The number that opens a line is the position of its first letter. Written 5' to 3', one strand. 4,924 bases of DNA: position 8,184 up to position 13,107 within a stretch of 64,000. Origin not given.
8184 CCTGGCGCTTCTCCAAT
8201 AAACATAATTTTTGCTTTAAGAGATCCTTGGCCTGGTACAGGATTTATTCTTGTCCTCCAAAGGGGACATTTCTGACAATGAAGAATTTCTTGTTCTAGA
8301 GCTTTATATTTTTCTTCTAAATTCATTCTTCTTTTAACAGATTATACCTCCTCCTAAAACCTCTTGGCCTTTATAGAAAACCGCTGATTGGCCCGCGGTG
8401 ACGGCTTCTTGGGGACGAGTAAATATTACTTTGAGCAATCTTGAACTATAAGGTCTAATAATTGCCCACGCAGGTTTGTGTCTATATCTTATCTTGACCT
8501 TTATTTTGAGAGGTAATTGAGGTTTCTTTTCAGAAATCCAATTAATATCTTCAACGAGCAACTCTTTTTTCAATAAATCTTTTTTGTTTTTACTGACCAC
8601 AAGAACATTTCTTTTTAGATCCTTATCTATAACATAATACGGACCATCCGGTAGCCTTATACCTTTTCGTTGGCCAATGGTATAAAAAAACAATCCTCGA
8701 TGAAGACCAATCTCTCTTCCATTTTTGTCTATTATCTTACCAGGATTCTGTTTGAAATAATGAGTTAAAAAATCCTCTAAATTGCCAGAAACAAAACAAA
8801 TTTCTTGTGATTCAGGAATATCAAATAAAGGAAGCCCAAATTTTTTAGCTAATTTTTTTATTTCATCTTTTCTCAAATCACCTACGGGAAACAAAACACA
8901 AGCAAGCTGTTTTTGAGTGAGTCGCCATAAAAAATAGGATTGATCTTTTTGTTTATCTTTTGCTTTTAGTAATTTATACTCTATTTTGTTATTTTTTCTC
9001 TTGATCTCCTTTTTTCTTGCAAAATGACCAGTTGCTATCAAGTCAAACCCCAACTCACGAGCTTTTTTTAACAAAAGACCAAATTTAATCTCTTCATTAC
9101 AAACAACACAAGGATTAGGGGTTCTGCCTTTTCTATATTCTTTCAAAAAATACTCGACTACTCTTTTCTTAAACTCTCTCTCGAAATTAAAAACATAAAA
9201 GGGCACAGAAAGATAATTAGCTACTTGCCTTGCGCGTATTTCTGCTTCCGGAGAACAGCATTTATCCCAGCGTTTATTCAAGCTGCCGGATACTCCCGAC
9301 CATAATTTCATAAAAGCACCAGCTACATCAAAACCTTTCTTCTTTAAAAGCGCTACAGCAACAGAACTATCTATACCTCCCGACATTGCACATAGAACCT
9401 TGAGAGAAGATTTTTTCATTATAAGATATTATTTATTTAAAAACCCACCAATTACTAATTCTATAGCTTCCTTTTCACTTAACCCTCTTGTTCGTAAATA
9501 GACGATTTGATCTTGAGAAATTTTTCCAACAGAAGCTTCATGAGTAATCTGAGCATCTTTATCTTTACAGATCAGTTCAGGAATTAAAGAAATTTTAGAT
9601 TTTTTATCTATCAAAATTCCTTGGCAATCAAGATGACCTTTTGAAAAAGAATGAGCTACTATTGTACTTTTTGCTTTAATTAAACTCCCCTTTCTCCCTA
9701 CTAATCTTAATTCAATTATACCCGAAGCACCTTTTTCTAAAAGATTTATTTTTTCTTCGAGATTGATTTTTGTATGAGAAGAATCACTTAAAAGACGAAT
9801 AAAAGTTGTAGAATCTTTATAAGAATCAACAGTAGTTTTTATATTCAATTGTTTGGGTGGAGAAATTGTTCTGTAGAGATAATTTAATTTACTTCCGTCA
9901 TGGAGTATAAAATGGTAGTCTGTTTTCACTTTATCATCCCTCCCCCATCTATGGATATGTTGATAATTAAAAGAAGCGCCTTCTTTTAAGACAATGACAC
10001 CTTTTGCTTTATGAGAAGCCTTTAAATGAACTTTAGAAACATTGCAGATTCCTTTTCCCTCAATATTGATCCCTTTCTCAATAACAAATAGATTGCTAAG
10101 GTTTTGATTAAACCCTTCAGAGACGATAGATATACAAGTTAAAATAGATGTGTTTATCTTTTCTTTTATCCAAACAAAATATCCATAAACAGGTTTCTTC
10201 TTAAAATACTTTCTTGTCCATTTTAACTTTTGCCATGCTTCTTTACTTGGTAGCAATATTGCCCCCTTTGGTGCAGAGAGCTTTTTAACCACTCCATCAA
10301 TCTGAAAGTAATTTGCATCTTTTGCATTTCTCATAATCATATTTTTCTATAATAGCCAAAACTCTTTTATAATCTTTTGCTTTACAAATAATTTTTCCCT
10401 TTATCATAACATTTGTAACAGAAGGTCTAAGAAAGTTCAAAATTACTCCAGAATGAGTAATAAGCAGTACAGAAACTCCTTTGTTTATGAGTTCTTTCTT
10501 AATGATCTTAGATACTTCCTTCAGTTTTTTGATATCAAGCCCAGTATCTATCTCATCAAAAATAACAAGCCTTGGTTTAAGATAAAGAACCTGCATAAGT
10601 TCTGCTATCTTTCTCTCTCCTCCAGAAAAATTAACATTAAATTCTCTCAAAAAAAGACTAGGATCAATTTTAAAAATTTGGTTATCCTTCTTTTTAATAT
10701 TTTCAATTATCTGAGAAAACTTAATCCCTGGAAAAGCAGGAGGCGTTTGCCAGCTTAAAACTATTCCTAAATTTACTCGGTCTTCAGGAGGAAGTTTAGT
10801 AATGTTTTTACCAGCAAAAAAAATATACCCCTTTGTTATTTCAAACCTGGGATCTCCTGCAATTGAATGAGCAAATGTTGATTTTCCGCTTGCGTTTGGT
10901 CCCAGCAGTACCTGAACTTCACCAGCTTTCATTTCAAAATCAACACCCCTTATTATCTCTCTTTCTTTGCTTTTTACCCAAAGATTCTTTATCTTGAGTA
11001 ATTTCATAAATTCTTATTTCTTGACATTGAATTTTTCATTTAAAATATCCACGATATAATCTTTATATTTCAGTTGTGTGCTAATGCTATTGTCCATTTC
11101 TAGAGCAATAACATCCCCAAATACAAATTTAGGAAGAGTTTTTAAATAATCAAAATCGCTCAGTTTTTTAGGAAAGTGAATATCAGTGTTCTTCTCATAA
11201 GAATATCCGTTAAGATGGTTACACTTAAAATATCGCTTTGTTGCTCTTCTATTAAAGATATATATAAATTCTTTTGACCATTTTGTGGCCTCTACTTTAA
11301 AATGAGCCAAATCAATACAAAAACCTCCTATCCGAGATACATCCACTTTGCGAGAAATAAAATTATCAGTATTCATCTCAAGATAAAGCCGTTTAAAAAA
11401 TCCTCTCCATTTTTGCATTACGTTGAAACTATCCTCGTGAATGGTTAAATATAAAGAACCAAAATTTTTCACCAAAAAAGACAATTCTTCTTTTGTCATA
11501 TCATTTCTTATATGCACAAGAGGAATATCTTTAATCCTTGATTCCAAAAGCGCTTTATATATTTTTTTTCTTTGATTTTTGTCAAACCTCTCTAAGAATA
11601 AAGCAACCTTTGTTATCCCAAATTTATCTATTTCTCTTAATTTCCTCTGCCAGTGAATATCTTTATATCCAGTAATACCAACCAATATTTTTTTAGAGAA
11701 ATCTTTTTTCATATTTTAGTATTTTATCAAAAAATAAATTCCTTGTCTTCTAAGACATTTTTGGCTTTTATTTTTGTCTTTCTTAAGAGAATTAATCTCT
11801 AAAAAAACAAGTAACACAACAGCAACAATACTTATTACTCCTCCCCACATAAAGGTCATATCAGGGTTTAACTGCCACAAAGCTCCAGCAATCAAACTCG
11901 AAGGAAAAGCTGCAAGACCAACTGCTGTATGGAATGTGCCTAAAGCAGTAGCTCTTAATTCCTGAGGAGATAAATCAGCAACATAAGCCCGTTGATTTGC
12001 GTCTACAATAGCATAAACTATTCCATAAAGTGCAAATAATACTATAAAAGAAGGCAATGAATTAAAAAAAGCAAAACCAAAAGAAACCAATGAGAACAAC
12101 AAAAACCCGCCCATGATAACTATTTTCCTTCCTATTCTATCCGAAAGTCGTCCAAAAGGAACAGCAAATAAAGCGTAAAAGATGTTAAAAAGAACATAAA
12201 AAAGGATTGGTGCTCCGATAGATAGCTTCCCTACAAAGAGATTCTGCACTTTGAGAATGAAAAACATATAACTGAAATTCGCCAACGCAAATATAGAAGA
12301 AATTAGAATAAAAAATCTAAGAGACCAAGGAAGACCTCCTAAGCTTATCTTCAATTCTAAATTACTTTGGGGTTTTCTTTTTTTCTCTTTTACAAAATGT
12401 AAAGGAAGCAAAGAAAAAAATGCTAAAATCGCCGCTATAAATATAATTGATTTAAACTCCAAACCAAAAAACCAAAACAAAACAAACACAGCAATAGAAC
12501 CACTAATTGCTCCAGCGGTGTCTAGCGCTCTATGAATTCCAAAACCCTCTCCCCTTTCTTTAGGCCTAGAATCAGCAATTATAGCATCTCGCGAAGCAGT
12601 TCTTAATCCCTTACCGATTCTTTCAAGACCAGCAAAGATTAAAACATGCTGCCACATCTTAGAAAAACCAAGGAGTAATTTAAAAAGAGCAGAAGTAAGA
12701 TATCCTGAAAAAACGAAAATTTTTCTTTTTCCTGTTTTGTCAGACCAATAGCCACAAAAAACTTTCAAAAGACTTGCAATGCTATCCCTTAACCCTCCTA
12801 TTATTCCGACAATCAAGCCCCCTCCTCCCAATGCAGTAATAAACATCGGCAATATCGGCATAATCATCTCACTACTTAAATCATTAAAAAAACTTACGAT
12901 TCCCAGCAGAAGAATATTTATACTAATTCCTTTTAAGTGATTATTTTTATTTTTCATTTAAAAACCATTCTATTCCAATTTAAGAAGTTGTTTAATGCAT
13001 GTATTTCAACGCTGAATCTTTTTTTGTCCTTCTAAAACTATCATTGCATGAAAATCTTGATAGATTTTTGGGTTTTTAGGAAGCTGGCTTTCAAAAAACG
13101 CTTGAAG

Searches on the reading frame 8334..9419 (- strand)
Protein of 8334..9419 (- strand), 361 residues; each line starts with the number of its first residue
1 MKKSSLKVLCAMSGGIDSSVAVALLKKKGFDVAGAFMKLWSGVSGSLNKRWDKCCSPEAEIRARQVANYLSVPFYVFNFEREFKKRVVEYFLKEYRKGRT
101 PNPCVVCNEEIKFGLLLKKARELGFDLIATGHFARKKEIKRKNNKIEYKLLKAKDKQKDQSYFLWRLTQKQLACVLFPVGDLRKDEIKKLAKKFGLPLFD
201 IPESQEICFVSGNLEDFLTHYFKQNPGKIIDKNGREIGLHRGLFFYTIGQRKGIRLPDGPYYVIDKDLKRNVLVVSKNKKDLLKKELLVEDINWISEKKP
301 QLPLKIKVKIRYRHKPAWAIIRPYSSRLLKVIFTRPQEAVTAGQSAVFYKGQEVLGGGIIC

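Call 47: search_protein_families(library=pfam, proteins=[window:8334-9419:-], max_evalue=0.0001)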
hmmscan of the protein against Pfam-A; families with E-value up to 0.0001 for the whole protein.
window:8334-9419:- (361 aa): 4 families
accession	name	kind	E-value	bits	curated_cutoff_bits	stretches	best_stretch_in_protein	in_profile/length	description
PF03054.22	tRNA_Me_trans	-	1.6e-74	250.4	20.6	1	7-211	2-201/202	tRNA methyl transferase HUP domain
PF20258.4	tRNA_Me_trans_C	-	7.1e-22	78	20.6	1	285-360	2-77/77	Aminomethyltransferase beta-barrel domain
PF20259.3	tRNA_Me_trans_M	-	2e-21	75.7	27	1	215-277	1-66/66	tRNA methyl transferase PRC-barrel domain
PF02568.20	ThiI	-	1e-05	25.7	20.5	0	6-84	4-77/197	Thiamine biosynthesis protein (ThiI)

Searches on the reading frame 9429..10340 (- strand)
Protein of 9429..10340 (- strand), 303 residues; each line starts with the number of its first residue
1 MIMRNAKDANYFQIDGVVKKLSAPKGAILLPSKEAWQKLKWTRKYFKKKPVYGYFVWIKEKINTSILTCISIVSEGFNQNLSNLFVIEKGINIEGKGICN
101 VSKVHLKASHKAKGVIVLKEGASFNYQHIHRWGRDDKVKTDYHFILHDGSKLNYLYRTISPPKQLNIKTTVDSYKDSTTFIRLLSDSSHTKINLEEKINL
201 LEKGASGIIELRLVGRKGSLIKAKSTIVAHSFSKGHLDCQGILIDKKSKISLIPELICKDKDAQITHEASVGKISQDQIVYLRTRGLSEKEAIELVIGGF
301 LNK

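Call 47: search_protein_families(library=pfam, proteins=[window:9429-10340:-], max_evalue=0.0001)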
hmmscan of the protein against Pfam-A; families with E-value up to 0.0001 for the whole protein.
window:9429-10340:- (303 aa): 1 family
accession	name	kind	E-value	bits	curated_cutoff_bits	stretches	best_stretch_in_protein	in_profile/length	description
PF01458.23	SUFBD_core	-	3e-21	76.4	27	1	105-300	33-232/232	SUF system FeS cluster assembly, SufBD core domain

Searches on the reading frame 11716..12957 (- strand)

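Call 47: search_protein_families(library=pfam, proteins=[window:11716-12957:-], max_evalue=0.0001)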
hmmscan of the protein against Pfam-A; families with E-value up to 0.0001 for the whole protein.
window:11716-12957:- (413 aa): 1 family
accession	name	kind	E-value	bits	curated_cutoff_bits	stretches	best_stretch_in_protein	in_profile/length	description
PF07690.21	MFS_1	-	1.4e-44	152.9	33.4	2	219-398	3-185/347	Major Facilitator Superfamily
